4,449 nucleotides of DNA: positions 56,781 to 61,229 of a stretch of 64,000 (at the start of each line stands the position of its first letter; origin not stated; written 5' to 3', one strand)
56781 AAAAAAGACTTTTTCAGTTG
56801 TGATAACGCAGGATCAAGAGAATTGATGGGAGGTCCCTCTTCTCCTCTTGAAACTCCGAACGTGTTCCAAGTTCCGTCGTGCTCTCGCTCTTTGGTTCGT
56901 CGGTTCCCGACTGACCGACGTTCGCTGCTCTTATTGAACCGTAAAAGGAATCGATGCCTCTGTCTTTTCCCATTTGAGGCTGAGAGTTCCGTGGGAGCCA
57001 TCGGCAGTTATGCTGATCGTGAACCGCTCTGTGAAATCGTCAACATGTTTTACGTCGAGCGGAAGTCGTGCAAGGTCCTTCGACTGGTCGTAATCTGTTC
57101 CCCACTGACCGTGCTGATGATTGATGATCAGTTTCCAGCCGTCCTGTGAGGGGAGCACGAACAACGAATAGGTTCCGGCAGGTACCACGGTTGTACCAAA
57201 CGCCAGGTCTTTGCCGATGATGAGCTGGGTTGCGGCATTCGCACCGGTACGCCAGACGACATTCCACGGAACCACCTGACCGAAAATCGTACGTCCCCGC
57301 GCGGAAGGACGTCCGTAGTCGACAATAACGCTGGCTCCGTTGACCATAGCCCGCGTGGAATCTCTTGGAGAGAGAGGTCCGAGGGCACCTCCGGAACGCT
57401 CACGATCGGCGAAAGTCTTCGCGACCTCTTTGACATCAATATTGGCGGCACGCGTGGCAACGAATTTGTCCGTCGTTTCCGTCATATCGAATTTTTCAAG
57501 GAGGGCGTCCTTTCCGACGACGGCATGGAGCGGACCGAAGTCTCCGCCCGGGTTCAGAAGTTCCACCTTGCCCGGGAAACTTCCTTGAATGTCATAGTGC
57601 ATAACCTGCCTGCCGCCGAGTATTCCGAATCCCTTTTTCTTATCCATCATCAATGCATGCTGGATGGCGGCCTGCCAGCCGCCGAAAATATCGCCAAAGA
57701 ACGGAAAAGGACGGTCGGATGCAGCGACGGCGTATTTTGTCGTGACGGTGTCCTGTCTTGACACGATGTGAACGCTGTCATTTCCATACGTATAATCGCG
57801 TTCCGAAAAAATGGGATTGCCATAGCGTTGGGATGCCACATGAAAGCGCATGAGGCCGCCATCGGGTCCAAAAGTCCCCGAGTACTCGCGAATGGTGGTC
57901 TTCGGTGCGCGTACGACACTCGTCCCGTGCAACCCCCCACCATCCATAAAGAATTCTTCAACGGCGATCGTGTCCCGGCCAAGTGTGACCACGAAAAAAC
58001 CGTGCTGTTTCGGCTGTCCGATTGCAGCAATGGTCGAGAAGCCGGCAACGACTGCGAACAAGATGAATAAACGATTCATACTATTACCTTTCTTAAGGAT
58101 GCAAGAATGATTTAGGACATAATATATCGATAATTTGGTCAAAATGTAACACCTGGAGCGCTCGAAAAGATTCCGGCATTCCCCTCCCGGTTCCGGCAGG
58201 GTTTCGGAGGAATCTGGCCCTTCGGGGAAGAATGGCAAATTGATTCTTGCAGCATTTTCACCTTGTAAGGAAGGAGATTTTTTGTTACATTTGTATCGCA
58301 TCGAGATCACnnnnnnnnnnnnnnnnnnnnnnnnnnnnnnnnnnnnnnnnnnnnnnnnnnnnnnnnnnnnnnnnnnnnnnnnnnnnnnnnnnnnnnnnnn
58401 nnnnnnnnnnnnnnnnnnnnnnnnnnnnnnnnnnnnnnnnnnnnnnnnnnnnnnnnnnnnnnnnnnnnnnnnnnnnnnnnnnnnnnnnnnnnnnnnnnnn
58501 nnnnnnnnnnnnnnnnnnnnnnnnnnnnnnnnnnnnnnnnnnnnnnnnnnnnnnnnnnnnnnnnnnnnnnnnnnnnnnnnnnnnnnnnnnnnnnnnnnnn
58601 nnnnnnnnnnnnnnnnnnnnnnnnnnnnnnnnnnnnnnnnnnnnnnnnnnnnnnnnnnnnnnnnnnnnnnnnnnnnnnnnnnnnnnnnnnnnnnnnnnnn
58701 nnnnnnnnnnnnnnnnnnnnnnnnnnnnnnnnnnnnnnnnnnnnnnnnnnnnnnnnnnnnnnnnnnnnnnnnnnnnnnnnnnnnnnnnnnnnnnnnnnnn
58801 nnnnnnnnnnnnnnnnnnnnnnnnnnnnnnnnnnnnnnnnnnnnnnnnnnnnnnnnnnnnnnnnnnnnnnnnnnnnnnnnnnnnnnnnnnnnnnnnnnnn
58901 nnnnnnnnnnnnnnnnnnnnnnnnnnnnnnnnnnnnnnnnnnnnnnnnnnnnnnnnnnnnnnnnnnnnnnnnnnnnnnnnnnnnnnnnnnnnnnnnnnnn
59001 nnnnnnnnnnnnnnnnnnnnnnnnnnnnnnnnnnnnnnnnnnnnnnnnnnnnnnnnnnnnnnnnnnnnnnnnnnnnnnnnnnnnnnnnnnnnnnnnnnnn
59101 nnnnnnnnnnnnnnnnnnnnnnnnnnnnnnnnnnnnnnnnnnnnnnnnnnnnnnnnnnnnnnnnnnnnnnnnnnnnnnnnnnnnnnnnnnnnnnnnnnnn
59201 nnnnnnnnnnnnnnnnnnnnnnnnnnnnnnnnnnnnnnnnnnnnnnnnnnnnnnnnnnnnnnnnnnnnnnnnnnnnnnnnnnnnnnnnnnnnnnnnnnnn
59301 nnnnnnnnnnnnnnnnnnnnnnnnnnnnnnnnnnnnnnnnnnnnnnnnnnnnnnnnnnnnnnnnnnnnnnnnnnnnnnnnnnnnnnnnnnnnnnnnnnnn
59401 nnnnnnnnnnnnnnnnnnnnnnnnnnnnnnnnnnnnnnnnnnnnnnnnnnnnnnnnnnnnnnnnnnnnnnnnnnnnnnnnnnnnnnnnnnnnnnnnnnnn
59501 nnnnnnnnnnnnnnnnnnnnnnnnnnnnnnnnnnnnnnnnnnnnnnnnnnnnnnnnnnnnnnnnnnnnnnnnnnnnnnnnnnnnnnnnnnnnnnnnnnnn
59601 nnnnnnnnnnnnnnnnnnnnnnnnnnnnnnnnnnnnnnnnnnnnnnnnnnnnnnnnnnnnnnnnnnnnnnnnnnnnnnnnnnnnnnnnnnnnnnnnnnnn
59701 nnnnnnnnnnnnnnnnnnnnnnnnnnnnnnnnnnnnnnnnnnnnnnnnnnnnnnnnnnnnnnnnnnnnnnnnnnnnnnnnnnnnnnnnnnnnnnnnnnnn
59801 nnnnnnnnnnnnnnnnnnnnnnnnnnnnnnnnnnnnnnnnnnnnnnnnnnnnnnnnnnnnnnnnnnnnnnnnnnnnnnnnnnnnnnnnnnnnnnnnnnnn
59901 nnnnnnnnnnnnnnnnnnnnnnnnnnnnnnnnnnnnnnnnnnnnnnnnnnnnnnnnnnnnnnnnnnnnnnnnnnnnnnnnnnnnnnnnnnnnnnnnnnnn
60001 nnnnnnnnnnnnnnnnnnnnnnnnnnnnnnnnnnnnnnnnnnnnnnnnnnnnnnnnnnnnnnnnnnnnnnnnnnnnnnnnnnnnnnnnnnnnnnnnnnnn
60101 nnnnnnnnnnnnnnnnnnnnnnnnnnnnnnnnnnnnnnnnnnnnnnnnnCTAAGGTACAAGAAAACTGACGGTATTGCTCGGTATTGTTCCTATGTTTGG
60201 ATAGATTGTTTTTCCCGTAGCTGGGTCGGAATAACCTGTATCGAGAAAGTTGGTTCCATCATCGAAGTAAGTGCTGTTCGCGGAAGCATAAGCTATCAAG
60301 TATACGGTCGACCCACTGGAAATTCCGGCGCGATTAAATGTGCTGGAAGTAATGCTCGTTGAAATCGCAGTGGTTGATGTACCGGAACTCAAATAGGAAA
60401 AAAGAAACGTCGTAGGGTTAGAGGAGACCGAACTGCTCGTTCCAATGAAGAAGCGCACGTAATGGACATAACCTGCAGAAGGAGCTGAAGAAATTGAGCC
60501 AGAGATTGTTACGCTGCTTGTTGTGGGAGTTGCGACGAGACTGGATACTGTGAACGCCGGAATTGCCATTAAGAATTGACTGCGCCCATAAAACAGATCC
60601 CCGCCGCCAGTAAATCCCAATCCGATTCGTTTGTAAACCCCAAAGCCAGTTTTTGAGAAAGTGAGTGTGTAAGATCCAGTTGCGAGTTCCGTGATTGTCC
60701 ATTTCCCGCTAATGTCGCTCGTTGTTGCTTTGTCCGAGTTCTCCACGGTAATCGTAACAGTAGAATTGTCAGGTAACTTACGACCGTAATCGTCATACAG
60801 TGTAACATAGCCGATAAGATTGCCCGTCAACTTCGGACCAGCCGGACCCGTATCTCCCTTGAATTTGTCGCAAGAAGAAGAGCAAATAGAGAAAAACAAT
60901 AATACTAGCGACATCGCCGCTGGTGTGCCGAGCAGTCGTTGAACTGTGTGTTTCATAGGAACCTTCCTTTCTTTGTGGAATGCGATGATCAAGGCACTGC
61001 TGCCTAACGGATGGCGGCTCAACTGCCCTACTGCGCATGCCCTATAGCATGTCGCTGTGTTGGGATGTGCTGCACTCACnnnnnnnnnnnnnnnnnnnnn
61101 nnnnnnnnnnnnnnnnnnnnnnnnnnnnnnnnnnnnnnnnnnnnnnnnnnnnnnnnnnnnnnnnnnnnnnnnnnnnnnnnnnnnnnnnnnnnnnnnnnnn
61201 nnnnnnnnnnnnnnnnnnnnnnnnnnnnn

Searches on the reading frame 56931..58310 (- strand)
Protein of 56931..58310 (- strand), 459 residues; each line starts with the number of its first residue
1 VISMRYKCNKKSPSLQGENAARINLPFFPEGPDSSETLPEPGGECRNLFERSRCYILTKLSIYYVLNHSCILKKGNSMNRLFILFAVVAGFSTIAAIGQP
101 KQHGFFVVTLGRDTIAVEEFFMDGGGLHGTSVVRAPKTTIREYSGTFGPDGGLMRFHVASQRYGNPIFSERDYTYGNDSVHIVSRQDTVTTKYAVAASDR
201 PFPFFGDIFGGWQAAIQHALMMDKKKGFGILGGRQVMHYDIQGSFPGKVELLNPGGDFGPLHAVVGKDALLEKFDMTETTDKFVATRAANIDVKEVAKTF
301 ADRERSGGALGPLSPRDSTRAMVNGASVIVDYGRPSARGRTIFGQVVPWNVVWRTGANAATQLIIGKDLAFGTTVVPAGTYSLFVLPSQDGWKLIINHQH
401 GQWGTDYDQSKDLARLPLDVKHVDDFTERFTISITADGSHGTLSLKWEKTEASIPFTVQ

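Call 62: search_protein_families(library=pfam, proteins=[window:56931-58310:-], max_evalue=0.01)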
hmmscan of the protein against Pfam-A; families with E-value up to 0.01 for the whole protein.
window:56931-58310:- (459 aa): 1 family
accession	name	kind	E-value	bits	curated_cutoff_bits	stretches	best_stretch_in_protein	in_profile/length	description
PF11138.13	DUF2911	-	2e-45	154.6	27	1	314-456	1-145/145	Protein of unknown function (DUF2911)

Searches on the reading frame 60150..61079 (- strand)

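Call 62: search_protein_families(library=pfam, proteins=[window:60150-61079:-], max_evalue=0.01)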
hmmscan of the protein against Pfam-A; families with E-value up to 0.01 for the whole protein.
window:60150-61079:- (309 aa): 4 families
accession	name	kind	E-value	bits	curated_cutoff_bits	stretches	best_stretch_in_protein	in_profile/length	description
PF13620.12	CarboxypepD_reg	-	1e-06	29.4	32.3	1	106-150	17-63/82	Carboxypeptidase regulatory-like domain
PF13715.12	CarbopepD_reg_2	-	2.6e-06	27.8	32.2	1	107-146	16-55/88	CarboxypepD_reg-like domain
PF19077.6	Big_13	-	0.0076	17.2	27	0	104-143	39-83/102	Bacterial Ig-like domain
PF16475.10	DUF5052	-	0.0078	16.3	29.4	0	56-128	5-76/199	Domain of unknown function (DUF5052)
